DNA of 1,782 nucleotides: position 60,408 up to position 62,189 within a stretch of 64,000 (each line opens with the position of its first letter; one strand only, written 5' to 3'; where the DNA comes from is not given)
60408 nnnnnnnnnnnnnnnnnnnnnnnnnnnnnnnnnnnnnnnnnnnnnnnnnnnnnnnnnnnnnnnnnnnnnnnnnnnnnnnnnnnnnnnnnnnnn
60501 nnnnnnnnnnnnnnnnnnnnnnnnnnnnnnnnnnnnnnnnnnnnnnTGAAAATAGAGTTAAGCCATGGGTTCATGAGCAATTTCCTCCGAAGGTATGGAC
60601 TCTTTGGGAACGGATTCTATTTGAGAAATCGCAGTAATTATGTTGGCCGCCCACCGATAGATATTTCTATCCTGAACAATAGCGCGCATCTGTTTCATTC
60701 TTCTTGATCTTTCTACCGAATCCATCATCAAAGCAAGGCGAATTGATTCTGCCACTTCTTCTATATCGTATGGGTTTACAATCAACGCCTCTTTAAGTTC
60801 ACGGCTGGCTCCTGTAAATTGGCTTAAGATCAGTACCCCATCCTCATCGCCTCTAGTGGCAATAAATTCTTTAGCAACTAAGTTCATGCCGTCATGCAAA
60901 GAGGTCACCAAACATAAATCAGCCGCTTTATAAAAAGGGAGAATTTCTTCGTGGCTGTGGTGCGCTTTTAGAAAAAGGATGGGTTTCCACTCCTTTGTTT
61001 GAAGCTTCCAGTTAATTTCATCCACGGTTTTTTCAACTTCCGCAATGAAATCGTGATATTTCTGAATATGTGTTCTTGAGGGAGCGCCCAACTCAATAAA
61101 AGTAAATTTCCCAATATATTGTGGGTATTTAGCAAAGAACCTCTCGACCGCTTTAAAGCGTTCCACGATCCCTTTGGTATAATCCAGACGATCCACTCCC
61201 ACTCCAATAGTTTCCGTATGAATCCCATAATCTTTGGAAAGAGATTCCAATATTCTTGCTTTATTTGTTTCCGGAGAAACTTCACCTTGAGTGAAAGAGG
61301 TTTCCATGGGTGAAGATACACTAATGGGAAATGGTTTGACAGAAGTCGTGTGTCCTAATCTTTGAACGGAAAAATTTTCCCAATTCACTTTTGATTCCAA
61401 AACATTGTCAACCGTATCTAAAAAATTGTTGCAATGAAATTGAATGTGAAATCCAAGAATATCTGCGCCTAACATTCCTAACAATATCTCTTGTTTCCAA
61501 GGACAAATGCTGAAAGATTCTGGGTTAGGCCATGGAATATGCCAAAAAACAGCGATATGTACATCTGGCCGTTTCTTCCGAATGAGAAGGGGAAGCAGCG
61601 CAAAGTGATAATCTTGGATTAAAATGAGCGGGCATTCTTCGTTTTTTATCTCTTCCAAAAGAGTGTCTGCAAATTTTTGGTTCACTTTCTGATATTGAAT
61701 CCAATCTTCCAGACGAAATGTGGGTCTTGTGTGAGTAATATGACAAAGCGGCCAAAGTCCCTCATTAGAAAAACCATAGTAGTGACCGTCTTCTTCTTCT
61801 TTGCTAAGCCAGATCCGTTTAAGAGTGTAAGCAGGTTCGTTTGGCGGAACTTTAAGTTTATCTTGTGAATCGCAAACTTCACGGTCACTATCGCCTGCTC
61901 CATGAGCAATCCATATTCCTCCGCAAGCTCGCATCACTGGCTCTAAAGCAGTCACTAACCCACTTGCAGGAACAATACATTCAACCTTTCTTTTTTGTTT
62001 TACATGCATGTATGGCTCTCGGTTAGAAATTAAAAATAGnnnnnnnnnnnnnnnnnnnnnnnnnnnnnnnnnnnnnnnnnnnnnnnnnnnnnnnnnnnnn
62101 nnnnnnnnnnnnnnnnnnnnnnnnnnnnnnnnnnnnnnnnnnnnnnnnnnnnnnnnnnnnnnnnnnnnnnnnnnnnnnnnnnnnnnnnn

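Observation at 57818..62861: Redundant trehalose synthesis locus with a sensor-fused OtsA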

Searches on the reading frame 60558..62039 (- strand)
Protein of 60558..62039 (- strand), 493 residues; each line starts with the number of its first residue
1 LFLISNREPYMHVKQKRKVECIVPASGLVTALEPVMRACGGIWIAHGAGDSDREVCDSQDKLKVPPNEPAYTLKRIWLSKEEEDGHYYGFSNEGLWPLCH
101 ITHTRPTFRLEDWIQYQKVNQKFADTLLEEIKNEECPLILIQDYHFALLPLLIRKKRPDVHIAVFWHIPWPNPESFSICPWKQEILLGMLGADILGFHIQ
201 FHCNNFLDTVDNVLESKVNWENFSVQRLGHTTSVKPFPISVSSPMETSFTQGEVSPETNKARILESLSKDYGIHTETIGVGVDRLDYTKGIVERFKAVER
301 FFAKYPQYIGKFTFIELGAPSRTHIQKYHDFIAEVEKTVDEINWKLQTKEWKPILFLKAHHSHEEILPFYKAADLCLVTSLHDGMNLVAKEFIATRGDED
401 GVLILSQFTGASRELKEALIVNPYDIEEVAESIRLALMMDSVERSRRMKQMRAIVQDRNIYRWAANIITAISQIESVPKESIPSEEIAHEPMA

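Call 44: search_solved_structures(query=window:60558-62039:-, max_evalue=1e-10, show_alignments=2)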
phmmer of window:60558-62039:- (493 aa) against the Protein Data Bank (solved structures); distinct sequences matched with E-value up to 1e-10: 23.
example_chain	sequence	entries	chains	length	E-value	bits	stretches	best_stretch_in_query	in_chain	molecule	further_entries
6jbi_A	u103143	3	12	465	8.8e-78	265.2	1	1-471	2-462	Trehalose-6-phosphate synthase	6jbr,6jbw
5jij_A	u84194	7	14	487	8.8e-73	248.7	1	26-483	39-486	Alpha,alpha-trehalose-phosphate synthase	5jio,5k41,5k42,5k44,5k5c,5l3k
5hvo_A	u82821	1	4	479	5.9e-72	246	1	1-473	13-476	Alpha,alpha-trehalose-phosphate synthase (UDP-forming)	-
5hvm_A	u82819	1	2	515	9.3e-72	245.3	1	1-476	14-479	Alpha,alpha-trehalose-phosphate synthase (UDP-forming)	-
5hut_A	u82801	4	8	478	2.4e-71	244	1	3-466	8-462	Alpha,alpha-trehalose-phosphate synthase [UDP-forming]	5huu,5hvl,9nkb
9niq_A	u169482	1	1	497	2.7e-71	243.8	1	3-466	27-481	Alpha,alpha-trehalose-phosphate synthase [UDP-forming]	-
8fhw_A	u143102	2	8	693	3.3e-71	243.5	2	155-474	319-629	Alpha,alpha-trehalose-phosphate synthase (UDP-forming)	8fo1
5huv_A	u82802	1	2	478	8.1e-71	242.2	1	3-466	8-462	Alpha,alpha-trehalose-phosphate synthase [UDP-forming]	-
2wtx_A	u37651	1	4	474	7.1e-67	229.2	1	23-488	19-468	ALPHA, ALPHA-TREHALOSE-PHOSPHATE SYNTHASE [UDP-FORMING]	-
1uqt_A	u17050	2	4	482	7.5e-67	229.1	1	23-488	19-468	ALPHA, ALPHA-TREHALOSE-PHOSPHATE SYNTHASE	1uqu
1gz5_A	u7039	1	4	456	4.8e-66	226.5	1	23-474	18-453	ALPHA-TREHALOSE-PHOSPHATE SYNTHASE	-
6jak_A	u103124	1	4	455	5.6e-66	226.2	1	23-474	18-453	Trehalose-6-phosphate synthase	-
5hxa_A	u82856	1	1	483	2.9e-62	214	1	25-474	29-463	Alpha,alpha-trehalose-phosphate synthase (UDP-forming)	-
5uof_A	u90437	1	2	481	6.1e-59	203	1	25-473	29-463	Alpha,alpha-trehalose-phosphate synthase (UDP-forming)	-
5tvg_A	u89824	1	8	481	1e-58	202.3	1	25-472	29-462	Alpha,alpha-trehalose-phosphate synthase (UDP-forming)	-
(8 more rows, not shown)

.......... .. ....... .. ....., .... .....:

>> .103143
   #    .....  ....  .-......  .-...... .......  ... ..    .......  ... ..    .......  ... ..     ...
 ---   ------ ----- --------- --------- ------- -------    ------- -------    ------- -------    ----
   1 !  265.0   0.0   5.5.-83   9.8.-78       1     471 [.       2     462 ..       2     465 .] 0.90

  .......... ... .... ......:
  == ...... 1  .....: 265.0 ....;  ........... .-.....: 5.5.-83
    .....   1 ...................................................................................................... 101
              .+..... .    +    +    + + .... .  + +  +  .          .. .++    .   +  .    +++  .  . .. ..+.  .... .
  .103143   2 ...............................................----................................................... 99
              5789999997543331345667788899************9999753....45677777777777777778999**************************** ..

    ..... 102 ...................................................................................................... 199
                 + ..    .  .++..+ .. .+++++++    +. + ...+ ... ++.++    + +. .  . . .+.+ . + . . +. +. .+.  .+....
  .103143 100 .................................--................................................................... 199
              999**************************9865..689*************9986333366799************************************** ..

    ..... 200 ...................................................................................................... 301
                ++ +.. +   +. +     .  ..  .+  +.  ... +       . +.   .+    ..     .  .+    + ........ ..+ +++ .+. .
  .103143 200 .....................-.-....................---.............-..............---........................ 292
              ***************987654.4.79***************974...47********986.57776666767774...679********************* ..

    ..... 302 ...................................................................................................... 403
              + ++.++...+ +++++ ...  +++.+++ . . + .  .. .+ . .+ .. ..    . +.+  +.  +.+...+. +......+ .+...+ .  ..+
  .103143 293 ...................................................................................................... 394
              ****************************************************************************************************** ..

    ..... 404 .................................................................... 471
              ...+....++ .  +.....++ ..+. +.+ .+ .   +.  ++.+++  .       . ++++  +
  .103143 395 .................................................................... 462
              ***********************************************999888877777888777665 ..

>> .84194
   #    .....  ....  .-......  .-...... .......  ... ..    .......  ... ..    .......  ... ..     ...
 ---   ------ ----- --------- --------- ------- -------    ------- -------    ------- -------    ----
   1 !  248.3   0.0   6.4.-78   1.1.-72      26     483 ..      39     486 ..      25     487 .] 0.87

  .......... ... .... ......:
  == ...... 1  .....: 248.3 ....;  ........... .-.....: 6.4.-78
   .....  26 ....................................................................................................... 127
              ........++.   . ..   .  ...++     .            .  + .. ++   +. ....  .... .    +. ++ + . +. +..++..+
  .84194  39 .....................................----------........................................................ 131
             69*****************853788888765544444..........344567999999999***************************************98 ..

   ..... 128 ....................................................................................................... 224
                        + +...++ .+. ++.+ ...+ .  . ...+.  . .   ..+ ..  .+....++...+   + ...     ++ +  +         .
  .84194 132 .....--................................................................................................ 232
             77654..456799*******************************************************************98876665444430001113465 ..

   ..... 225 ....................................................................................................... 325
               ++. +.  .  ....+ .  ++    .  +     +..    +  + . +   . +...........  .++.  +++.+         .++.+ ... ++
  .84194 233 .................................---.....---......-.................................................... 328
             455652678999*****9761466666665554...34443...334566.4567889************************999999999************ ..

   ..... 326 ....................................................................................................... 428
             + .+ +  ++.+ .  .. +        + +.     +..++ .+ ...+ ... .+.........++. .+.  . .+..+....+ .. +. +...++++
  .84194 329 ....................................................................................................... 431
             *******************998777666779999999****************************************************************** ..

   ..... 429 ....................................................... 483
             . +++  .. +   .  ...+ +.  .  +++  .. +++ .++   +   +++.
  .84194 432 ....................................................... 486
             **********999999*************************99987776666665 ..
